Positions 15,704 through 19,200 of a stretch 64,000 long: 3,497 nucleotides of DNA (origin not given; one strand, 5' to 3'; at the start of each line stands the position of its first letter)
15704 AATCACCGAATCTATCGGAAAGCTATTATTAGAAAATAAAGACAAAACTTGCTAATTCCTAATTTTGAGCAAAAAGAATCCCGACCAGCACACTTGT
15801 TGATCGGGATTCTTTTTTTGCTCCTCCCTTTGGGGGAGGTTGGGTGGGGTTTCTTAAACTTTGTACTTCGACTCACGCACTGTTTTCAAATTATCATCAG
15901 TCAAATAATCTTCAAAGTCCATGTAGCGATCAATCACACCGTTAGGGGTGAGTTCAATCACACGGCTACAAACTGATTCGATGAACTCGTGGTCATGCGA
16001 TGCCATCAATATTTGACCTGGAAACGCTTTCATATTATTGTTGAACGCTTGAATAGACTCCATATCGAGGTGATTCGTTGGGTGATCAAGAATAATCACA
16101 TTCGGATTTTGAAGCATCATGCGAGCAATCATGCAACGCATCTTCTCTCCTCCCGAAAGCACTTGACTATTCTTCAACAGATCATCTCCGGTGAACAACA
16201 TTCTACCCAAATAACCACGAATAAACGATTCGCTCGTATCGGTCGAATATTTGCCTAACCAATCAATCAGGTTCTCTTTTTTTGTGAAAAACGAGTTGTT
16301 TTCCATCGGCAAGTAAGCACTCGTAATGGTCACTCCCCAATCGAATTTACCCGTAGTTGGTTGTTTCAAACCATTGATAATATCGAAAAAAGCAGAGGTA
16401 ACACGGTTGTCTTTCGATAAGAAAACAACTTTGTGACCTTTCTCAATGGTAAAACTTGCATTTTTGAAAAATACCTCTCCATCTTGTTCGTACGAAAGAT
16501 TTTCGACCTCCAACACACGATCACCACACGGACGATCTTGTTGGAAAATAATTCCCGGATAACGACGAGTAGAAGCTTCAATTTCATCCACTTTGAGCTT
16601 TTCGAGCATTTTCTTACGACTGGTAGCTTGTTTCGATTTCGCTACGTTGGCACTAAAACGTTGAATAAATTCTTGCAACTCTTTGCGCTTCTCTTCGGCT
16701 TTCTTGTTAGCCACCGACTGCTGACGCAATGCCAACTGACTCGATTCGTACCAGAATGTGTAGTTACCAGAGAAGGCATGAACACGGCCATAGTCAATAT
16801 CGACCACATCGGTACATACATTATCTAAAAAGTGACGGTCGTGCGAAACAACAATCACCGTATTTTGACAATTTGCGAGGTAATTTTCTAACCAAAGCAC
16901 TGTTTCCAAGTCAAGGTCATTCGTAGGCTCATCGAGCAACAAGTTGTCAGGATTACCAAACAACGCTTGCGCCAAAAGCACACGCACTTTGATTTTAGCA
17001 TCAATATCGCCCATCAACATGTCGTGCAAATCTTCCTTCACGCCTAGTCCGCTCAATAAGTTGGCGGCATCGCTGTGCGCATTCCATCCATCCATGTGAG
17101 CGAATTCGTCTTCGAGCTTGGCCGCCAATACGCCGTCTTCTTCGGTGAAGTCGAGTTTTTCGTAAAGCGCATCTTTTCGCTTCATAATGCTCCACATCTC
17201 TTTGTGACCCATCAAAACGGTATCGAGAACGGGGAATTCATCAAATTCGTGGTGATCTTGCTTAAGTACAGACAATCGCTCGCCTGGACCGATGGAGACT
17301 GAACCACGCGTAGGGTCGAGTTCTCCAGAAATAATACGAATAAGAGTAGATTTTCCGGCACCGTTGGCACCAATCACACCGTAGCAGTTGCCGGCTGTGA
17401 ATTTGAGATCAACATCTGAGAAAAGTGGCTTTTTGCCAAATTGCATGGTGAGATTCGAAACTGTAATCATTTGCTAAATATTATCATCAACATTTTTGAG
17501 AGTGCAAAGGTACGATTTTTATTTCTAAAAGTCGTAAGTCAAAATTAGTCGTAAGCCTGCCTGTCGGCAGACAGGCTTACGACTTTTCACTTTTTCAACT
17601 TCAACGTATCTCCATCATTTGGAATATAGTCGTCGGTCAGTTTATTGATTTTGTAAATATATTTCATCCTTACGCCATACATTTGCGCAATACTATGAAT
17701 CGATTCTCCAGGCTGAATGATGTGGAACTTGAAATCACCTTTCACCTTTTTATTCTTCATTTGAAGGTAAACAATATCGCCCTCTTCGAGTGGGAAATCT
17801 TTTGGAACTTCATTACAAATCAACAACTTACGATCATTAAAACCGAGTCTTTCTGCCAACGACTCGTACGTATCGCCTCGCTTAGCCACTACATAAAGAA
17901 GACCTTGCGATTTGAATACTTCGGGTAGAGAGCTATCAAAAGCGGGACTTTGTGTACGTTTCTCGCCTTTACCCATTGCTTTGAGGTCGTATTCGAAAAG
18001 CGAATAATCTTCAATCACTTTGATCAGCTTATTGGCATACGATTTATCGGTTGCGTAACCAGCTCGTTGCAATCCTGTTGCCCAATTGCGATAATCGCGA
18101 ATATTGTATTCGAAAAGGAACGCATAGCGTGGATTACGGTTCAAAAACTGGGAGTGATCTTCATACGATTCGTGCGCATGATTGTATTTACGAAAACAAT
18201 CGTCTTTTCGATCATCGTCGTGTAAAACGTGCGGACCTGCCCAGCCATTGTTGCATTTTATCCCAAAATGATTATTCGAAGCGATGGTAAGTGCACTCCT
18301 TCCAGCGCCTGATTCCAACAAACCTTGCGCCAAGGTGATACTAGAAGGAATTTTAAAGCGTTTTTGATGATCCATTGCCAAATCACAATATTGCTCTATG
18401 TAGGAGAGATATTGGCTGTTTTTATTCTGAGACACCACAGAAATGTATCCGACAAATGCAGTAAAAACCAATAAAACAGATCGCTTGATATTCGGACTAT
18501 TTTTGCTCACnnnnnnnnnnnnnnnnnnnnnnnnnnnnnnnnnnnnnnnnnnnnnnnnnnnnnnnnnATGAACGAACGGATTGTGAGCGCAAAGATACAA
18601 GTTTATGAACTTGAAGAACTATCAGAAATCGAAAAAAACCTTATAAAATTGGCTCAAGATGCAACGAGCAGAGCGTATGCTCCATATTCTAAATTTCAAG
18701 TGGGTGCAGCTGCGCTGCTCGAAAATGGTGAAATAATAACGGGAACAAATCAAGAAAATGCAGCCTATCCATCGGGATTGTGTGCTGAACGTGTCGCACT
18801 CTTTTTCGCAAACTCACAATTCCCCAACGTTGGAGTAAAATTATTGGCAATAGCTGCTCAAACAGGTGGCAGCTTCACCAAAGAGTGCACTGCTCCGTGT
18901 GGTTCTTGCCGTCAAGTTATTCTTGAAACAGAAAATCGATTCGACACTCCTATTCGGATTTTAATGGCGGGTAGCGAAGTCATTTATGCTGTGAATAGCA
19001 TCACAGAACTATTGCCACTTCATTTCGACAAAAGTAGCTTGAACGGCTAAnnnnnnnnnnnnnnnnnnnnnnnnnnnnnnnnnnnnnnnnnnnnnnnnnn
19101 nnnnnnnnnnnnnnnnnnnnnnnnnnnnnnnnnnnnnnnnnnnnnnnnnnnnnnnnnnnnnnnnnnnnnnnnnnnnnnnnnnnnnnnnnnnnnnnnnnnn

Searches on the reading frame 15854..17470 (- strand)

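Call 58: search_protein_families(library=ncbifam, proteins=[window:15854-17470:-], max_evalue=1e-8)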
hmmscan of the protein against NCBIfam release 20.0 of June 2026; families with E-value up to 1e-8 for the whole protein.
window:15854-17470:- (538 aa): 172 families (the best 25 are shown)
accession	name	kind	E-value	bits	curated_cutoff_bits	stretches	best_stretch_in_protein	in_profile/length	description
NF011646.0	PRK15064.1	equivalog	9.2e-181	601.8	762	1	1-527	1-528/530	ABC-F family ATPase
NF000355.4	ribo_prot_ABC_F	equivalog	3e-93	313.4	380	2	2-288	3-250/499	ribosomal protection-like ABC-F family protein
NF008775.0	PRK11819.1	equivalog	9.3e-90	301.8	599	1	8-527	13-536/556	energy-dependent translational throttle protein EttA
TIGR03719.1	ABC_ABC_ChvD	subfamily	1.1e-89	301.5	806.75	1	9-527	12-534/552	energy-dependent translational throttle protein EttA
NF050005.1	ABC_ATPase_Uup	equivalog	4.4e-84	282.9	900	1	1-521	3-525/636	ATP-binding cassette ATPase Uup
NF007921.0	PRK10636.1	equivalog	3.5e-83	279.9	917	1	1-522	1-515/638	ABC transporter ATP-binding protein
NF008358.0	PRK11147.1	equivalog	4.2e-79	266.5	936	1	1-518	3-521/635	ABC transporter ATP-binding protein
NF000170.2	ABCF_Vga_all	exception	1.2e-72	245.1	725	2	286-529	238-475/521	Vga family ABC-F type ribosomal protection protein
NF000168.2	ABCF_Msr_all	exception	4.9e-64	216.7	680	2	323-508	300-479/487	Msr family ABC-F type ribosomal protection protein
NF043038.1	ABCF_CplR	exception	1.1e-62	212.5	780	2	286-534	253-496/544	ABC-F type ribosomal protection protein CplR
NF000169.2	ABCF_Sal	exception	5.3e-60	203.6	725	3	122-395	97-391/542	Sal family ABC-F type ribosomal protection protein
NF000171.1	ABCF_producer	exception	1.8e-56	191.7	800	2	4-287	6-291/541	TlrC/CarA/OleB/SrmB family ABC-F type ribosomal protection protein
NF000514.1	ABCF_OptrA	exception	2.8e-53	181.2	1450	1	18-512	37-537/655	ABC-F type ribosomal protection protein OptrA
NF000167.2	ABCF_Lsa_all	exception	1.5e-52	179.2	750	3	161-294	123-247/492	Lsa family ABC-F type ribosomal protection protein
NF000166.1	ABCF_CarA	exception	4.9e-47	160.3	1050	2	7-286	11-300/556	ABC-F type ribosomal protection protein Car(A)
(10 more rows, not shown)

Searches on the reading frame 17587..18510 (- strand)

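Call 58: search_protein_families(library=ncbifam, proteins=[window:17587-18510:-], max_evalue=1e-8)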
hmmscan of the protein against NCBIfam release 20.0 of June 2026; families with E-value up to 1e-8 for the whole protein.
window:17587-18510:- (307 aa): 8 families
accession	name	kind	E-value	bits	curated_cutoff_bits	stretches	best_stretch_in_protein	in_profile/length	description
NF038016.1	sporang_Gsm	equivalog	3.9e-35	121.8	240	1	33-175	163-316/316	sporangiospore maturation cell wall hydrolase GsmA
TIGR02541.1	flagell_FlgJ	equivalog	2.5e-23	83.4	193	1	26-168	140-292/294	flagellar assembly peptidoglycan hydrolase FlgJ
NF009354.0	PRK12709.1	equivalog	5.1e-17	62.3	456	1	38-167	180-320/323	flagellar rod assembly protein/muramidase FlgJ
NF004974.0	PRK06347.1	equivalog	3.9e-15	55.9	701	1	56-219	172-345/592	1,4-beta-N-acetylmuramoylhydrolase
NF009357.0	PRK12712.1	equivalog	3.2e-14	53.1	606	1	37-167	200-340/344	flagellar rod assembly protein/muramidase FlgJ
NF009358.0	PRK12713.1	equivalog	6.3e-12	45.6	595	1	51-167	198-324/339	flagellar rod assembly protein/muramidase FlgJ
NF006360.0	PRK08581.1-2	equivalog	7.4e-12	44.5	605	1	37-194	413-582/709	amidase domain-containing protein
NF006359.0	PRK08581.1-1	equivalog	1.1e-10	40.9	798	1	50-188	336-485/619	amidase domain-containing protein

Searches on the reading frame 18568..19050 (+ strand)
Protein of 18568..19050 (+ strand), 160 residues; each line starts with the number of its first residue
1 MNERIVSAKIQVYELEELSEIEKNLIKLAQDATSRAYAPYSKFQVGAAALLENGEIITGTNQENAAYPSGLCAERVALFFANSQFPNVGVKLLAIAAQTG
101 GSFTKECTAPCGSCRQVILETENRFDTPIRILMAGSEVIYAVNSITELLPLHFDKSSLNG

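Call 58: search_protein_families(library=ncbifam, proteins=[window:18568-19050:+], max_evalue=1e-8)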
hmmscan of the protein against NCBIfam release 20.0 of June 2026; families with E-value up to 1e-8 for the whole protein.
window:18568-19050:+ (160 aa): 6 families
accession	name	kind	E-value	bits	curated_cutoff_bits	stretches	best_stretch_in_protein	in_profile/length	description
TIGR01354.1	cyt_deam_tetra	equivalog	2.3e-34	118.4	113.65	1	24-157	2-125/126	cytidine deaminase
NF004064.0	PRK05578.1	equivalog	1.4e-29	102.8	74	1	23-158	7-128/130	cytidine deaminase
NF009076.0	PRK12411.1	equivalog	4.1e-25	88.3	216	1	23-154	4-126/132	cytidine deaminase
TIGR01355.1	cyt_deam_dimer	equivalog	4.9e-13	49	275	0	18-81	170-233/283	cytidine deaminase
NF005314.0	PRK06848.1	equivalog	1.7e-11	44.3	131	1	18-155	3-136/139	cytidine deaminase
NF006537.0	PRK09027.1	equivalog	1.9e-10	40.6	153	0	20-83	187-250/295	cytidine deaminase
